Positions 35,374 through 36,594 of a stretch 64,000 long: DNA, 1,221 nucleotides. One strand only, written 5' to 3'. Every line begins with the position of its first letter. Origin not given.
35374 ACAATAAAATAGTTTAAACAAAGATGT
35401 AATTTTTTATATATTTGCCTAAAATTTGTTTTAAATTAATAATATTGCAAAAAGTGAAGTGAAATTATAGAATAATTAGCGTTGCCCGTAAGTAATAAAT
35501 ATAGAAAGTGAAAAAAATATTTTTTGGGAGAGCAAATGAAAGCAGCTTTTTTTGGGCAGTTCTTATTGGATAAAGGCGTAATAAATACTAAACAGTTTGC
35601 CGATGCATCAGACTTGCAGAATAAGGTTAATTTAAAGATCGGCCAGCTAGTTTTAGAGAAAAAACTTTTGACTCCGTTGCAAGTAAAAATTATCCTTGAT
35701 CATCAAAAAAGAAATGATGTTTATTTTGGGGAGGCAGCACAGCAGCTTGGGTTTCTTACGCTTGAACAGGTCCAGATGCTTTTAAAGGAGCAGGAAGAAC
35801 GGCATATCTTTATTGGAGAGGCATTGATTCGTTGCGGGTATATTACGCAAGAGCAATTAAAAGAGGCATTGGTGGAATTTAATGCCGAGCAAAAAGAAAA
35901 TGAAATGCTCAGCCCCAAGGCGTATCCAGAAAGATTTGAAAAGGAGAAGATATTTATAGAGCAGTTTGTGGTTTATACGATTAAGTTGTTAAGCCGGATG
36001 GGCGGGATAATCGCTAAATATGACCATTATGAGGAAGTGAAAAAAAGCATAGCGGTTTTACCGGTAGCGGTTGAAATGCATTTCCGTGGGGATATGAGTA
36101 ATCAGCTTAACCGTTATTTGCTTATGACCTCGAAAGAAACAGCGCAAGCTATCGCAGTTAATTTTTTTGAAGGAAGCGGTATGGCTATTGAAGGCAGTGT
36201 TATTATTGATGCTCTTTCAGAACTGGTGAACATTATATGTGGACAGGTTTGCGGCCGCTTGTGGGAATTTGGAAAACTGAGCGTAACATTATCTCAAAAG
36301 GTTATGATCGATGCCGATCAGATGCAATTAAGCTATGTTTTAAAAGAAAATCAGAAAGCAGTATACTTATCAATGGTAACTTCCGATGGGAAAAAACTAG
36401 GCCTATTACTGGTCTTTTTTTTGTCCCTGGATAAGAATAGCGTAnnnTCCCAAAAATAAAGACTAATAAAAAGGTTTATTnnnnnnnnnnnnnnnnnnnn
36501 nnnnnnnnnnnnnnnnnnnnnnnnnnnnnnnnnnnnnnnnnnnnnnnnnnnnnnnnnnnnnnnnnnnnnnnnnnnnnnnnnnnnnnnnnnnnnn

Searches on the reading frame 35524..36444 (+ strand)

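Call 23: search_protein_families(library=pfam, proteins=[window:35524-36444:+], max_evalue=0.0001)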
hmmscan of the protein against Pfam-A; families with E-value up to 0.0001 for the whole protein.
window:35524-36444:+ (307 aa): 1 family
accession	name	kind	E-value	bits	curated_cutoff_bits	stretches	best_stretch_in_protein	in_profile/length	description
PF13690.11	CheX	-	1.3e-06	28.8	27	1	198-277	15-88/94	Chemotaxis phosphatase CheX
